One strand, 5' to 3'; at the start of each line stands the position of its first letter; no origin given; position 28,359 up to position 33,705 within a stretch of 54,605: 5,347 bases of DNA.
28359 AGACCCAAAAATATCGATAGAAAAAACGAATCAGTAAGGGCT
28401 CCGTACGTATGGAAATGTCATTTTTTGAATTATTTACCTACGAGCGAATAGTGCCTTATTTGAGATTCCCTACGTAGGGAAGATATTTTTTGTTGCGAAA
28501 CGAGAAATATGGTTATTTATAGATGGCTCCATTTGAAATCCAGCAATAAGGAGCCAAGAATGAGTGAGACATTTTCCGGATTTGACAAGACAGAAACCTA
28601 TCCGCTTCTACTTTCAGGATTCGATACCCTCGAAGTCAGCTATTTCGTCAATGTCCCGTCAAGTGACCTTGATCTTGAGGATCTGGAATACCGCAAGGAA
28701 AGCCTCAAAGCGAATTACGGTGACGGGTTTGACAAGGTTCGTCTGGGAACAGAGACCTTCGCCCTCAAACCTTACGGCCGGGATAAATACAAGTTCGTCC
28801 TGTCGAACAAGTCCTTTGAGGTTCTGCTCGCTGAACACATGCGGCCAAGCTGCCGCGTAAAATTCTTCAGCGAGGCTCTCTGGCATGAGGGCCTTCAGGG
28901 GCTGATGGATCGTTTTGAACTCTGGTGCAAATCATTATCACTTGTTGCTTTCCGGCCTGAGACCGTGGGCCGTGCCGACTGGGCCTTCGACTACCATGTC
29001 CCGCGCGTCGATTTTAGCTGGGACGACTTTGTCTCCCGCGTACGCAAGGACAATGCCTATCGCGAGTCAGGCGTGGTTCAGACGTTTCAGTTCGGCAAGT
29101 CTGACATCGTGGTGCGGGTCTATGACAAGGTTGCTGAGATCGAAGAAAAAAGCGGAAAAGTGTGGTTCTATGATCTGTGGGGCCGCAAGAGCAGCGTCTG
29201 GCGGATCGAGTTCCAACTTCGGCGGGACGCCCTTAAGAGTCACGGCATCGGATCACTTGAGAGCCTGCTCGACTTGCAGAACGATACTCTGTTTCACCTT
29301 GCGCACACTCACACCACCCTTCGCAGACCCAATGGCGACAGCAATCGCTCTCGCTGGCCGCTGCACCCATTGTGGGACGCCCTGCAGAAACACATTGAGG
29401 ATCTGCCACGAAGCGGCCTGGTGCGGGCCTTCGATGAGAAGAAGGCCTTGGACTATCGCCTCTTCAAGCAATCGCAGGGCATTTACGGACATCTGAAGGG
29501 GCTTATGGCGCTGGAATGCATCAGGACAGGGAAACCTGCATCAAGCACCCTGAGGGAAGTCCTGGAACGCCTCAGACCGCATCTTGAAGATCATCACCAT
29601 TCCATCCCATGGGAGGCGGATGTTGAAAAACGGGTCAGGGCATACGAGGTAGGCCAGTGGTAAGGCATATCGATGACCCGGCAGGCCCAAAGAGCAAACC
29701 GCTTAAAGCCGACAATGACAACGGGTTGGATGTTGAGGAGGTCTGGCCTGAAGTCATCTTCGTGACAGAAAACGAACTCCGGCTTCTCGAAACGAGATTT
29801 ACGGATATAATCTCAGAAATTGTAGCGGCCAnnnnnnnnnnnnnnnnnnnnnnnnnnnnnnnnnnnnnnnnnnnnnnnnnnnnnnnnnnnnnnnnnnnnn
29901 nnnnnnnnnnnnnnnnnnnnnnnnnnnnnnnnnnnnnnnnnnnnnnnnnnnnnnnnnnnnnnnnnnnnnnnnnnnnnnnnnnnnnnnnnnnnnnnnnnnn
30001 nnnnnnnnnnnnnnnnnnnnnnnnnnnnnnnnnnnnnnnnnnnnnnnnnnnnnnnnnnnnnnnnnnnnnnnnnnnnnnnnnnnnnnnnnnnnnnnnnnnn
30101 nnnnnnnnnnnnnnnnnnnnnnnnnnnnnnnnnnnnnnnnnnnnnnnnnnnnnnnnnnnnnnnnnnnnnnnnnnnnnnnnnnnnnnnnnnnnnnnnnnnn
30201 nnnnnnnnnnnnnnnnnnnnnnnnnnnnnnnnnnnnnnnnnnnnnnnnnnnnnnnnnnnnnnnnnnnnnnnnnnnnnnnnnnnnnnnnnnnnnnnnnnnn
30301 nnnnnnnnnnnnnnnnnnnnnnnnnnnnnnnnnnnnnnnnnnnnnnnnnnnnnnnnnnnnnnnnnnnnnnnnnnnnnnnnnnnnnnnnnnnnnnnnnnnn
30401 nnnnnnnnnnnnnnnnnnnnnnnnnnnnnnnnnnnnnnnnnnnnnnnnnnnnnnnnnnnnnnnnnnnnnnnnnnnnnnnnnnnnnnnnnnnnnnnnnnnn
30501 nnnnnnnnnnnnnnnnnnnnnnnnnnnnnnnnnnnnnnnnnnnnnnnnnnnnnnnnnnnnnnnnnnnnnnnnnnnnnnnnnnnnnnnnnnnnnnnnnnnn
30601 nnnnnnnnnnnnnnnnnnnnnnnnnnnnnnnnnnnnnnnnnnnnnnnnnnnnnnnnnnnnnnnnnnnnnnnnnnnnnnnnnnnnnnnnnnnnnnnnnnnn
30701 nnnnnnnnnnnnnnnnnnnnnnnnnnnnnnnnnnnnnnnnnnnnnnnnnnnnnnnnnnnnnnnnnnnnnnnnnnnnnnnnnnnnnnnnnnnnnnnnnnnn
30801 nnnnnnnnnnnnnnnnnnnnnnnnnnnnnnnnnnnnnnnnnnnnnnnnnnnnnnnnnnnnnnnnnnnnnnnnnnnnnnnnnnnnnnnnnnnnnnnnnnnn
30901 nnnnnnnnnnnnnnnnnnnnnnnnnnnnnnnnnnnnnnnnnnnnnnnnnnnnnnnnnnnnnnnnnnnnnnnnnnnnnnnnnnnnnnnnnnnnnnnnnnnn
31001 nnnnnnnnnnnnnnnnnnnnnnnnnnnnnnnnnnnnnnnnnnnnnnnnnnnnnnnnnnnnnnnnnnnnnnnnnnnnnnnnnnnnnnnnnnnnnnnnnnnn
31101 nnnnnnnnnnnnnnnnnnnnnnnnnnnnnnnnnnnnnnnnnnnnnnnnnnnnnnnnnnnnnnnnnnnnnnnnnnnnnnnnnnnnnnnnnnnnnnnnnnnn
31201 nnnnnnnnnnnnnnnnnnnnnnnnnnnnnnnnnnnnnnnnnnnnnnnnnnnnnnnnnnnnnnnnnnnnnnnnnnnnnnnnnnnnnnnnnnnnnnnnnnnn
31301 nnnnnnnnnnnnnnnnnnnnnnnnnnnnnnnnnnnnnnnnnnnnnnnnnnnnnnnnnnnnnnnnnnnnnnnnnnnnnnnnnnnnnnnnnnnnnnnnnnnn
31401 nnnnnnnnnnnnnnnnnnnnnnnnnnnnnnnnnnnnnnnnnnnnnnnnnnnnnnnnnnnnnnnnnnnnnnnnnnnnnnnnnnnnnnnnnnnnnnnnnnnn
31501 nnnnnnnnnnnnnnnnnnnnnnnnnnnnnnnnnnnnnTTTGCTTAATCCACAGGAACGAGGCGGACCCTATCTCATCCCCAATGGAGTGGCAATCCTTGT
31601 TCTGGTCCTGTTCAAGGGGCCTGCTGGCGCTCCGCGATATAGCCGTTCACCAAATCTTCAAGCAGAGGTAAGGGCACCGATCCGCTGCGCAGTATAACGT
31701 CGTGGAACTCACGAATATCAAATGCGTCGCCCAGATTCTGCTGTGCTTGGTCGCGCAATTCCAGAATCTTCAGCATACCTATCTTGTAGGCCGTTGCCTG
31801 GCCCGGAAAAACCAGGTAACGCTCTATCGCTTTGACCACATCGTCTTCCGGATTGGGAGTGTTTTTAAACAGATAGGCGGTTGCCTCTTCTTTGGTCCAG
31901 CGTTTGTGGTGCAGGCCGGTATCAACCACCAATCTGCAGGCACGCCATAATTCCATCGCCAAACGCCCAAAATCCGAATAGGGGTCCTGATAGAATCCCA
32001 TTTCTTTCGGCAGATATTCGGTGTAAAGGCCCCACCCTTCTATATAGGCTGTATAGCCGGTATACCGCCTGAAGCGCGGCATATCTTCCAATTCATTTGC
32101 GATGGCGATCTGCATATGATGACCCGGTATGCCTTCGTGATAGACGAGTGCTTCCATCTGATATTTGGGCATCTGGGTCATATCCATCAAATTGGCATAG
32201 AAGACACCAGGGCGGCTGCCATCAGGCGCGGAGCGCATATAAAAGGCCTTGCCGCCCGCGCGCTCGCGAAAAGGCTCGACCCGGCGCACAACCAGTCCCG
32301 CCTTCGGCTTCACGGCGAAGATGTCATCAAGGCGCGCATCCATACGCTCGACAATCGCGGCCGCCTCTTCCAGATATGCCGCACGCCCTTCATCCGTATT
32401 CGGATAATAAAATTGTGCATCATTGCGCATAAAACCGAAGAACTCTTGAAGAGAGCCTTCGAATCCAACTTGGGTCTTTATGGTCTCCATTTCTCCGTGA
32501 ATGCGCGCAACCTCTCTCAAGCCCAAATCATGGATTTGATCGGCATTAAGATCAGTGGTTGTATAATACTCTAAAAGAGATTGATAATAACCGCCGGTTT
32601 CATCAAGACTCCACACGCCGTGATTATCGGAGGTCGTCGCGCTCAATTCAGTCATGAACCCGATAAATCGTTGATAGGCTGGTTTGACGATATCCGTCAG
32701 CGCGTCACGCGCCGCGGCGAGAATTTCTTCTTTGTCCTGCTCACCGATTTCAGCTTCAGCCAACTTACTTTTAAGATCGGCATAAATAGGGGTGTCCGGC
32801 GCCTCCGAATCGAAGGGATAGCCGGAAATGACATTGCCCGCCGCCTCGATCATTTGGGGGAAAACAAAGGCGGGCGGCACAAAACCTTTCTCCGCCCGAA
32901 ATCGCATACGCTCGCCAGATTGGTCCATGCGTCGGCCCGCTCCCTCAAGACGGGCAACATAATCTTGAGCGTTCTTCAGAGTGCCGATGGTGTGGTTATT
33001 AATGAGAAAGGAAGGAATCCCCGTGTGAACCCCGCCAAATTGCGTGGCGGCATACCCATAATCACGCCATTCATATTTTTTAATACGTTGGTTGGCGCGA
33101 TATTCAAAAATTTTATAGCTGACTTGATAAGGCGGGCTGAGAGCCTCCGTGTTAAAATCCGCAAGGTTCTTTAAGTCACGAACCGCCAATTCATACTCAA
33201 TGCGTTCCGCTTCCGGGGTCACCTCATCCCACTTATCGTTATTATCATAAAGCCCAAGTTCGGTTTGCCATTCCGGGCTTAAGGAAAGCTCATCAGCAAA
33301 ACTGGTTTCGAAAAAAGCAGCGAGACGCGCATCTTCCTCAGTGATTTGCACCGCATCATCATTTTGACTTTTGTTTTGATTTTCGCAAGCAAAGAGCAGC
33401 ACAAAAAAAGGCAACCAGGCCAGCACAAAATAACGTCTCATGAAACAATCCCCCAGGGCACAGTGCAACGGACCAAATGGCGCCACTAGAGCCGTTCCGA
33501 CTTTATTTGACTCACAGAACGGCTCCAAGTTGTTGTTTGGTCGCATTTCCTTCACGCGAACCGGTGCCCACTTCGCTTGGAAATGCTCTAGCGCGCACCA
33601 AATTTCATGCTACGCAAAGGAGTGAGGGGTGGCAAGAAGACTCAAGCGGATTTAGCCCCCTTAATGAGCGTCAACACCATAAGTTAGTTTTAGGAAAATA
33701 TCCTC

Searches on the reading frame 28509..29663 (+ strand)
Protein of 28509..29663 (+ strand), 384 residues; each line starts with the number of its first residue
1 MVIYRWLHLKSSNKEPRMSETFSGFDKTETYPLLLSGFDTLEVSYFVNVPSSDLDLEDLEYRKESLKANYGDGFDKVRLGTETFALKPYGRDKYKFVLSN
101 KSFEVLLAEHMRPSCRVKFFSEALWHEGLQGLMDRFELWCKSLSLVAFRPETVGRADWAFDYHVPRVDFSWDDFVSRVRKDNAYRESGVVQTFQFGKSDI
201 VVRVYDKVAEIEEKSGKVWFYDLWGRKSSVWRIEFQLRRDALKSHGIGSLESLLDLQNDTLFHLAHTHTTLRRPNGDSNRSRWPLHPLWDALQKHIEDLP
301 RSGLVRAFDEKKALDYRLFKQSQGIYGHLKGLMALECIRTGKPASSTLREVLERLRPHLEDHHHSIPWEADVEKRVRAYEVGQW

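Call 14: search_protein_families(library=pfam, proteins=[window:28509-29663:+])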
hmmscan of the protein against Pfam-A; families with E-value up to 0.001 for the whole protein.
window:28509-29663:+ (384 aa): 1 family
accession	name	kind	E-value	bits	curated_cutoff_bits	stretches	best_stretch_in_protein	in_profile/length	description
PF02486.25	Rep_trans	-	8e-05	22.8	29.6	1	188-297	53-154/201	Replication initiation factor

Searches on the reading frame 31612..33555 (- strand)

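Call 77: search_protein_families(library=pfam, proteins=[window:31612-33555:-])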
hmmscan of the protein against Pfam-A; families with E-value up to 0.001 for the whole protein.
window:31612-33555:- (647 aa): 1 family
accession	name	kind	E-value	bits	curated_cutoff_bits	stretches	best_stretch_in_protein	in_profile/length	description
PF05960.17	DUF885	-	5.8e-183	610.7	32.4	1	94-636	1-532/532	Bacterial protein of unknown function (DUF885)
